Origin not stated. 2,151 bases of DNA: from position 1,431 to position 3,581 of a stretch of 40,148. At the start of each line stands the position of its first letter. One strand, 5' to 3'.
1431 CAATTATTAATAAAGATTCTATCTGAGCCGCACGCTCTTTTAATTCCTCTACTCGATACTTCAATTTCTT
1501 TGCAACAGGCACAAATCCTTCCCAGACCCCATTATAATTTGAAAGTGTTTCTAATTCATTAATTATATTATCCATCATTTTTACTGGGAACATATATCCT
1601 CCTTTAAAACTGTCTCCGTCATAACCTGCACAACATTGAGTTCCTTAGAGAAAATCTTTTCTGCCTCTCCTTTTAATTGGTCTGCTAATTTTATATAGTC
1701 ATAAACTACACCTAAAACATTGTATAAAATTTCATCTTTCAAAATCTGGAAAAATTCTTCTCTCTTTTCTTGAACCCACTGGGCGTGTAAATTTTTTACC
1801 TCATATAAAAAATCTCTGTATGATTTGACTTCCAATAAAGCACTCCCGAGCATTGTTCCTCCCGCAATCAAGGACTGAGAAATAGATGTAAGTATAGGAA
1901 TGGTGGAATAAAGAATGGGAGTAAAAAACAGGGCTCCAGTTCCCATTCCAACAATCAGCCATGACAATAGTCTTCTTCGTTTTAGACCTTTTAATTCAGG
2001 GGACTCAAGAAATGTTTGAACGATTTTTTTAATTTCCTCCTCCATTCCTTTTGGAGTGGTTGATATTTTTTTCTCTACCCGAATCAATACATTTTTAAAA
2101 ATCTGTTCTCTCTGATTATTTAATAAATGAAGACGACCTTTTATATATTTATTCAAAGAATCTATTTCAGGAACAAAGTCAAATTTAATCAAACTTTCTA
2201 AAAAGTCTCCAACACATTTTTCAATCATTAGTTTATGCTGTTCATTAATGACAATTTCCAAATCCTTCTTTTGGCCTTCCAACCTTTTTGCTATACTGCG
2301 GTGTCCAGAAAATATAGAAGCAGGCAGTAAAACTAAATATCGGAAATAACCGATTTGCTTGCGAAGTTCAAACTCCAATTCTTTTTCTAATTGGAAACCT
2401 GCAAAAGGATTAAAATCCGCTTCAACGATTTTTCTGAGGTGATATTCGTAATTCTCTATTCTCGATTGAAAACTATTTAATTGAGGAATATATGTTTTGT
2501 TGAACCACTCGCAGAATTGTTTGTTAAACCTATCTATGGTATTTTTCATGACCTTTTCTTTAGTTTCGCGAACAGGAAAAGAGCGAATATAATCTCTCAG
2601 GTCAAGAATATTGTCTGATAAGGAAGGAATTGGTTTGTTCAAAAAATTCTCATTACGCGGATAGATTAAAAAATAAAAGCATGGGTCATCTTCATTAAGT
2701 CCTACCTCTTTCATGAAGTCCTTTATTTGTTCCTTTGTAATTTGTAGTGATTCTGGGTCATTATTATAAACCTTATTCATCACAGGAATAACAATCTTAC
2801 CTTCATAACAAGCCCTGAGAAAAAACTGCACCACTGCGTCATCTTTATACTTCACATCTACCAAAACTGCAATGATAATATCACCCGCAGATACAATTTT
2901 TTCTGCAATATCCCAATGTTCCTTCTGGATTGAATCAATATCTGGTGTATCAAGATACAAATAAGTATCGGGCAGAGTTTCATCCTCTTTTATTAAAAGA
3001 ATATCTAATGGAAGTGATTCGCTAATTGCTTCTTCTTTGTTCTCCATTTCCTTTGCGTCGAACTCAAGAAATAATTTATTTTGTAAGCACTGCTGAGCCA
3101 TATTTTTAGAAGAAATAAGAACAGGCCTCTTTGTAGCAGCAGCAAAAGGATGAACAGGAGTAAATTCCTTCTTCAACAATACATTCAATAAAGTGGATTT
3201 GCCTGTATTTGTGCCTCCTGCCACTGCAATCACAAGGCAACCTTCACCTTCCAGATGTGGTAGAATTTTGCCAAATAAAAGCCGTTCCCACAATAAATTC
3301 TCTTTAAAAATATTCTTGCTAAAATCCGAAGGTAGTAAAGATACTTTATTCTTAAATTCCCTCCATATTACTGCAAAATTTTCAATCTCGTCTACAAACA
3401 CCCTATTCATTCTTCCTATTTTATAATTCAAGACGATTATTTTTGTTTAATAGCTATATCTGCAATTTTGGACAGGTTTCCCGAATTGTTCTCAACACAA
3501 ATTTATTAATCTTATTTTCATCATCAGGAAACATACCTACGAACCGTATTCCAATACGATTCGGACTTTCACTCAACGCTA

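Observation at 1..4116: PilZ c-di-GMP receptor in a tight operon with two tandem membrane-hairpin dynamin-like GTPases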

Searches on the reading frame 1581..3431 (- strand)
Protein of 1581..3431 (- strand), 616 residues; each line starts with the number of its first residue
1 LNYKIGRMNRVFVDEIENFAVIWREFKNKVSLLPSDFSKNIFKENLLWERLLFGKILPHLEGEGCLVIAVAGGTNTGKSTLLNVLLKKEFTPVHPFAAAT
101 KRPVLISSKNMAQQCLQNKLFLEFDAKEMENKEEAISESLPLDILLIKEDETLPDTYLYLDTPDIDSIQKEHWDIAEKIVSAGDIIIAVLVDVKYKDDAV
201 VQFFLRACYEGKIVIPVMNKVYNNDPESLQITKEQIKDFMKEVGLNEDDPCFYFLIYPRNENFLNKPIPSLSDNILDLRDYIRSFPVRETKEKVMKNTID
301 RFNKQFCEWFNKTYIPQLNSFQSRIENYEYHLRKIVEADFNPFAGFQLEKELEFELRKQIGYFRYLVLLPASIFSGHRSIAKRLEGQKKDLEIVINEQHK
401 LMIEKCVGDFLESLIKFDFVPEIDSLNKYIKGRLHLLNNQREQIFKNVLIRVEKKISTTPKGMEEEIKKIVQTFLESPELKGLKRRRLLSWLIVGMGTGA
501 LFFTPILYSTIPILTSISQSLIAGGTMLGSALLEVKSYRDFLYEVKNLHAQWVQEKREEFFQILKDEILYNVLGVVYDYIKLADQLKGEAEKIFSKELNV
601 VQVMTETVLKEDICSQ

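Call 4: search_protein_families(library=pfam, proteins=[window:1581-3431:-], max_evalue=0.1)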
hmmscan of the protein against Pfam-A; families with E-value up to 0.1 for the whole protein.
window:1581-3431:- (616 aa): 4 families
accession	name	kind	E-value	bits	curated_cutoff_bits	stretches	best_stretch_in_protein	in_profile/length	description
PF00350.29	Dynamin_N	-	2.2e-10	41.2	27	1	68-190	1-136/168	Dynamin family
PF01926.29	MMR_HSR1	-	1e-07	32.5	21.9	1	68-220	2-113/113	50S ribosome-binding GTPase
PF13521.12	AAA_28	-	0.075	13.7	27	0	68-169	2-98/164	AAA domain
PF00009.33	GTP_EFTU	-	0.08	13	26.5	0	67-88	5-26/188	Elongation factor Tu GTP binding domain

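Call 5: search_protein_families(library=ncbifam, proteins=[window:1581-3431:-], max_evalue=0.1)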
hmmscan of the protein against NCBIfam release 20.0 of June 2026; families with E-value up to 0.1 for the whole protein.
window:1581-3431:- (616 aa): 16 families
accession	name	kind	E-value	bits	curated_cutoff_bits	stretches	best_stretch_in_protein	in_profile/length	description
TIGR03594.1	GTPase_EngA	equivalog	4.7e-06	25.9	306.7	1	65-110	175-220/432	ribosome biogenesis GTPase Der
TIGR00436.1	era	equivalog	6e-05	22.5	116.25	1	67-105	2-40/270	GTPase Era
NF000908.1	PRK00089.1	equivalog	8.8e-05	21.9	237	1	65-105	3-43/291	GTPase Era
NF052648.1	DynmDynABac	equivalog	0.00012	20.1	1600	1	67-295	43-272/1187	dynamin GTPase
NF003661.0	PRK05291.1-3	equivalog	0.00017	21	380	1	66-101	217-252/448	tRNA uridine-5-carboxymethylaminomethyl(34) synthesis GTPase MnmE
TIGR03596.1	GTPase_YlqF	equivalog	0.00056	19.4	208.2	1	68-108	121-161/276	ribosome biogenesis GTPase YlqF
TIGR00231.1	small_GTP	domain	0.0024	17.7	42.5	1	65-90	3-28/164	GTP-binding protein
TIGR03918.1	GTP_HydF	equivalog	0.003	16.5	325.55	1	66-104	8-46/392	[FeFe] hydrogenase H-cluster maturation GTPase HydF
TIGR00450.1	mnmE_trmE_thdF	equivalog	0.0052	15.9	252.6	1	66-91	210-235/446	tRNA uridine-5-carboxymethylaminomethyl(34) synthesis GTPase MnmE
TIGR03156.1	GTP_HflX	equivalog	0.0061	15.5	216.75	1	65-90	189-214/351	GTPase HflX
TIGR03598.1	GTPase_YsxC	equivalog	0.013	15.2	124.45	1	67-89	20-42/186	ribosome biogenesis GTP-binding protein YihA/YsxC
NF002828.0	PRK03003.1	equivalog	0.017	13.7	631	0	63-104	211-252/477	ribosome biogenesis GTPase Der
TIGR03608.1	L_ocin_972_ABC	subfamily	0.027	13.9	254.85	1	65-144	24-101/206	putative bacteriocin export ABC transporter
TIGR03849.2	arch_ComA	equivalog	0.053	12.9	280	1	493-553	36-95/241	phosphosulfolactate synthase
NF005118.0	PRK06550.1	equivalog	0.071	12.9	270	0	555-611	56-113/236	3-oxoacyl-ACP reductase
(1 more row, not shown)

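Call 6: search_protein_families(library=padloc, proteins=[window:1581-3431:-], max_evalue=0.1)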
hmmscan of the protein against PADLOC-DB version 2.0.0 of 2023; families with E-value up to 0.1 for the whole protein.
window:1581-3431:- (616 aa): 2 families
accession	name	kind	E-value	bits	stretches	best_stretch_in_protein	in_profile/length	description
PDLC03839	LeoA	-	9.1e-08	29.6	2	61-87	53-79/559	-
PDLC03841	LeoBC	-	3.4e-05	21.2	1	65-127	77-98/601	-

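Call 13: find_homologous_proteins(query=window:1581-3410:-)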
Query window:1581-3410:- (609 aa): 43 proteins with E <= 0.001 among 8000 candidates.
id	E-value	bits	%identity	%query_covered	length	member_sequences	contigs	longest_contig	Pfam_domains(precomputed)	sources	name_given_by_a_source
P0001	0.0e+0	1357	100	100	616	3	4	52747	PF01926.30,PF00350.30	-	-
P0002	0.0e+0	1155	86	99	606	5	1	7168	PF01926.30,PF00350.30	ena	-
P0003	0.0e+0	1092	80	100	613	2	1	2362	PF01926.30,PF00350.30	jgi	-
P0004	2.0e-181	623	51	96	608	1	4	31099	PF01926.30,PF00350.30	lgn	-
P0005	1.5e-177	610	51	96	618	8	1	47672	PF01926.30,PF00350.30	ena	-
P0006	1.5e-175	604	51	96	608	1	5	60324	PF01926.30,PF00350.30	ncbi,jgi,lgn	-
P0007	2.7e-175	603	50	96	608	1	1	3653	PF01926.30,PF00350.30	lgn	-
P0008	4.7e-175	602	50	96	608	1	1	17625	PF01926.30,PF00350.30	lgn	-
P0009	5.5e-174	598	49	96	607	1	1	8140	PF01926.30,PF00350.30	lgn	-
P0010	5.4e-171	589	48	97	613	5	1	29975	PF01926.30,PF00350.30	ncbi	-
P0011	9.2e-167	575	46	98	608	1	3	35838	PF01926.30,PF00350.30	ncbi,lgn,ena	-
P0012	1.1e-164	568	49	96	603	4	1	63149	PF01926.30,PF00350.30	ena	-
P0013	2.6e-154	533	51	79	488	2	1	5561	PF01926.30,PF00350.30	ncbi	ncbi:MAG: dynamin family protein, partial [Candidatus Hydrogenedens sp.]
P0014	3.9e-149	516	45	94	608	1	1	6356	PF01926.30,PF00350.30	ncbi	-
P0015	1.9e-96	342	35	92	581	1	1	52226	PF01926.30,PF00350.30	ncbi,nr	ncbi:MAG: 50S ribosome-binding GTPase [Candidatus Hydrogenedentes bacterium]|nr:50S ribosome-binding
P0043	8.6e-4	36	24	35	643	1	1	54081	PF00350.30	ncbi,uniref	ncbi:dynamin family protein [Streptomyces sp. URMC 123]|uniref:dynamin family protein n=1 Tax=Strept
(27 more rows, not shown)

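Call 17: find_related_loci(query=A1, collection=genome_contigs, flank=10000)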
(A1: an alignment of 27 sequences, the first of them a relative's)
Query A1 (616 aa) in genome_contigs; peptide patterns used: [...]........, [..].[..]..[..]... (x = any residue, [..] = any of these).
164 stretches matched a pattern; 133 encode a relative of the query (tblastn E <= 1e-3); the best 80 are kept; 80 distinct loci.
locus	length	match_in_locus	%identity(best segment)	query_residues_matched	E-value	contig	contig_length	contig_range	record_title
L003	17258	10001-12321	85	1-615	0e+0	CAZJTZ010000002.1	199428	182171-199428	MAG TPA_asm: uncultured Nitrospirales bacterium isolate SRP216815_co1_147 genome assembly, contig: NODE_81_length_199428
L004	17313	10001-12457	51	16-600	0e+0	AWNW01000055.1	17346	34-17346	Candidatus Hydrogenedens terephthalaticus JGI OTU-1 NKB19COM1_contig_54_0.55, whole genome shotgun sequence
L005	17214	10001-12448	47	16-616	2e-176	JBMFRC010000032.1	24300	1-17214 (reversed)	MAG: Candidatus Hydrogenedens sp. isolate KM4344-31 NODE_32_length_24300_cov_6.658465, whole genome shotgun sequence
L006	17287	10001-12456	46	16-612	6e-168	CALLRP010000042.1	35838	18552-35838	MAG: uncultured bacterium isolate R1_Bin_METABAT__202_1 genome assembly, contig: c_000003321360, whole genome shotgun se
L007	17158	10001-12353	49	16-597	1e-173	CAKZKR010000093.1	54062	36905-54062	MAG TPA_asm: uncultured bacterium isolate SRR5214706_bin.94_CONCOCT_v1.1_MAG genome assembly, contig: ERZ1744544.381, wh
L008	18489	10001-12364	34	4-616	5e-106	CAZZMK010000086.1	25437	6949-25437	MAG TPA_asm: uncultured Nitrospirales bacterium isolate binchicken_co25_113 genome assembly, contig: k141_158734, whole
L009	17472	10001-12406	35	15-574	8e-100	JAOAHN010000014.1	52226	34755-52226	MAG: Candidatus Hydrogenedentota bacterium isolate SKW61 k141_1380191, whole genome shotgun sequence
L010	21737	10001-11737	30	8-589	8e-69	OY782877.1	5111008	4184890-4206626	MAG: Candidatus Hydrogenedentes bacterium isolate 28e603e2-5466-4732-bb1a-a7370d5bccbd genome assembly, chromosome: 1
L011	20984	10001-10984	38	7-365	1e-68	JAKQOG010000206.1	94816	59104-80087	MAG: Candidatus Hydrogenedentota bacterium isolate USDV_metabat.86 k141_1307557, whole genome shotgun sequence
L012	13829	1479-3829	35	41-400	1e-64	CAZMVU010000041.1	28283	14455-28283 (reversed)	MAG TPA_asm: uncultured Nitrospirales bacterium isolate SRP252850_co1_233 genome assembly, contig: NODE_2882_length_2828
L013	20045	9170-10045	41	7-302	1e-63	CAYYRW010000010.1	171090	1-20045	MAG TPA_asm: uncultured Nitrospirales bacterium isolate binchicken_co20_17 genome assembly, contig: NODE_194_length_1710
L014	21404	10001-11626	31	37-584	9e-64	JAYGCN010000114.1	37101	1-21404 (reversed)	MAG: Candidatus Hydrogenedentota bacterium isolate OC3_3000m_MAG_16 OC3_3000m_contig_2531930, whole genome shotgun seque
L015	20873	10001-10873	40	14-310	2e-63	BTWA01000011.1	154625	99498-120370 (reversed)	MAG: Candidatus Hydrogenedentota bacterium AMX-MBFR-84 DNA, sequence11, whole genome shotgun sequence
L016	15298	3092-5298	28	13-590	3e-63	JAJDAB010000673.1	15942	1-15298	MAG: Candidatus Hydrogenedentota bacterium isolate OFTM269 OFTM269_672, whole genome shotgun sequence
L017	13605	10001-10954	38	8-331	3e-63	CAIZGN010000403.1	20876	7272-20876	MAG: Candidatus Hydrogenedentes bacterium isolate Kiruna3_bin-1600 genome assembly, contig: bin-1600:403/740, whole geno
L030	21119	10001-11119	32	5-384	5e-60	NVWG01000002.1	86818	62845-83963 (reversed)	MAG: Candidatus Hydrogenedentota bacterium isolate NORP43 Contig_source1383C_751, whole genome shotgun sequence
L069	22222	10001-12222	33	8-367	1e-52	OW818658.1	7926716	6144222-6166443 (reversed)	metagenome genome assembly, chromosome: 1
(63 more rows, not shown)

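Call 27: search_solved_structures(query=A1, max_evalue=1)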
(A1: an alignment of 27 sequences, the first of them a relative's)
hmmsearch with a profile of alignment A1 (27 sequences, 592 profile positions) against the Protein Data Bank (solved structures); distinct sequences matched with E-value up to 1: 62 (the best 60 are shown).
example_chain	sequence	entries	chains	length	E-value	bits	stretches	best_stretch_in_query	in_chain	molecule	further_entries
4dcs_A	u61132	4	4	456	3.1e-07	32.8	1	48-93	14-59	GTP-BINDING PROTEIN ENGA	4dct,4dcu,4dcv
2hjg_A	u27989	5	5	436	5.9e-06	28.6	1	59-93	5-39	GTP-binding protein engA | GTPase Der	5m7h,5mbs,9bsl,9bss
9bs0_W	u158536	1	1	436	7.4e-06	28.2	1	59-93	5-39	GTPase Der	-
1mky_A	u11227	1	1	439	1e-05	27.8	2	60-96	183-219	Probable GTP-binding protein engA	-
3zvr_A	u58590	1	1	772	3.5e-05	26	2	290-481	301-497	DYNAMIN-1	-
3snh_A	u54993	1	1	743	6.6e-05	25.1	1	290-481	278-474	Dynamin-1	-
1ega_A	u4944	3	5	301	6.8e-05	25.1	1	57-98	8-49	PROTEIN (GTP-BINDING PROTEIN ERA) | GTP-binding protein era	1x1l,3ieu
6dlu_B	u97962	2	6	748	7.5e-05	24.9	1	290-481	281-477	Dynamin-1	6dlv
1x18_X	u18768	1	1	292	7.9e-05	24.8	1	57-98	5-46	GTP-binding protein era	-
5a3f_A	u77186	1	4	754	8.5e-05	24.7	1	60-123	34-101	DYNAMIN 3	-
5kh0_A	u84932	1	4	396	9.3e-05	24.6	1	60-97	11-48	Small GTP-binding protein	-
4uud_B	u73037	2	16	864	9.8e-05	24.5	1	290-481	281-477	DYNAMIN-1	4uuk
4uud_A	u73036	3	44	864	9.8e-05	24.5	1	290-481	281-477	DYNAMIN-1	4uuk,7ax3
5lad_A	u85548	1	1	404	0.00024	23.3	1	60-96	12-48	Putative GTP-binding protein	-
5x4b_A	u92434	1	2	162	0.0003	22.9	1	59-93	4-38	GTPase Der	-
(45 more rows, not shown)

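Call 38: predict_structure(alignment_id=A1)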
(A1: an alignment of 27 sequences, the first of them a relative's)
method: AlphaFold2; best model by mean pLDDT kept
length: 616 residues; sequences in the alignment: 27
mean_pLDDT: 81.6   pTM: 0.75
mean pLDDT of the five models: 81.6, 80.2, 78.6, 78.3, 77.1
residues with pLDDT >= 90: 266; 70-90: 215; 50-70: 110; < 50: 25
segments of 3 or more residues with pLDDT < 50: 1-7, 372-376, 607-616
pLDDT, mean of each block of 10 residues (from residue 1): 46 85 92 78 76 85 81 81 94 74 93 89 90 90 93 93 69 79 92 88 89 93 87 94 92 87 91 87 92 90 91 92 94 94 76 78 67 49 63 84 94 87 84 91 93 81 81 76 69 67 58 55 61 68 77 91 95 93 94 82 49 36
secondary structure, 60 per line:
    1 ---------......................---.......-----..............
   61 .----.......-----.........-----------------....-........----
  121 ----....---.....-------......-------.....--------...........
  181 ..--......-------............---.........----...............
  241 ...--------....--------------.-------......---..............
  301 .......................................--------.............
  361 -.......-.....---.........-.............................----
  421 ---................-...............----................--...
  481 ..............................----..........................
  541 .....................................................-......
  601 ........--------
elements in order: H10-31 H35-41 H47-61 E66-72 H78-86 E104-107 H109-116 E125-128 H132-136 E144-149 E157-161 H170-182 E185-190 H198-209 E213-221 H226-243 E252-255 H278-283 H287-339 H348-360 H362-368 H370-374 H378-386 H388-416 H424-439 H441-455 H460-475 H478-510 H515-593 H595-608

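Call 43: fold_search(model_id=the predicted structure, library=pdb)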
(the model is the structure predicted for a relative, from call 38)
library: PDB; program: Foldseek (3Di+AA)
matches with E <= 10: 1150; with E <= 0.001: 29
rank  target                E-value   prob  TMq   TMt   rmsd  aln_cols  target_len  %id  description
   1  8t1h_A                4.2e-08  1.00  0.24  0.25  26.9       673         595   12  Cryo-EM structure of a full-length, native Drp1 dimer (released 2024-02-21)
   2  2j69_A                6.1e-08  1.00  0.24  0.23  37.1       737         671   12  Bacterial dynamin-like protein BDLP (released 2006-12-04)
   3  8v8t_A                8.8e-08  1.00  0.20  0.20  23.7       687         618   11  Asymmetrical subunit from a Drp1 lattice on PA nanotubes (released 2025-04-16)
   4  5owv_A                1.1e-07  1.00  0.25  0.23  29.9       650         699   14  An oligomerised bacterial dynamin pair provides a mechanism for the long-range sensing and tethering of membranes (released 2018-09-05)
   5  5oxf_A                1.6e-07  1.00  0.26  0.23  31.1       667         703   14  An oligomerised bacterial dynamin pair provides a mechanism for the long range sensing and tethering of membranes (released 2018-09-05)
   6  9kfe                  1.1e-06  1.00  0.35  0.52   6.9       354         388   15  Truncated Fzo1 with modified LB, GTP-bound (released 2025-08-27)
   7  7zw6_A                1.6e-06  1.00  0.18  0.14  30.7       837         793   12  Oligomeric structure of SynDLP (released 2023-04-19)
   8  8ct1_A                2.3e-06  1.00  0.23  0.21  25.5       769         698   12  CryoEM structure of human S-OPA1 assembled on lipid membrane in membrane-adjacent state (released 2023-08-30)
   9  6j72                  9.8e-06  1.00  0.24  0.26  39.6       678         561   12  Crystal structure of IniA from Mycobacterium smegmatis with GTP bound (released 2019-09-11)
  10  6jfm_B                1.1e-05  1.00  0.24  0.33  18.2       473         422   12  Mitofusin2 (MFN2)_T111D (released 2019-11-13)
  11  6dlv_b                1.6e-05  1.00  0.23  0.21  22.1       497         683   13  Cryo-EM of the GTP-bound human dynamin-1 polymer assembled on the membrane in the super constricted state (released 2018-08-01)
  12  5gtm_B                2.3e-05  1.00  0.23  0.25  17.4       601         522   12  Modified human MxA, nucleotide-free form (released 2017-05-31)
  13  9em7_A                2.3e-05  1.00  0.21  0.18  31.2       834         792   12  Oligomeric structure of SynDLP in presence of GTP (released 2024-09-11)
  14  5oxf_B                2.7e-05  1.00  0.27  0.27  28.7       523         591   16  An oligomerised bacterial dynamin pair provides a mechanism for the long range sensing and tethering of membranes (released 2018-09-05)
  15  6dlv_c                3.1e-05  1.00  0.21  0.19  20.0       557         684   12  Cryo-EM of the GTP-bound human dynamin-1 polymer assembled on the membrane in the super constricted state (released 2018-08-01)
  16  5owv_B                3.2e-05  1.00  0.25  0.26  28.4       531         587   15  An oligomerised bacterial dynamin pair provides a mechanism for the long-range sensing and tethering of membranes (released 2018-09-05)
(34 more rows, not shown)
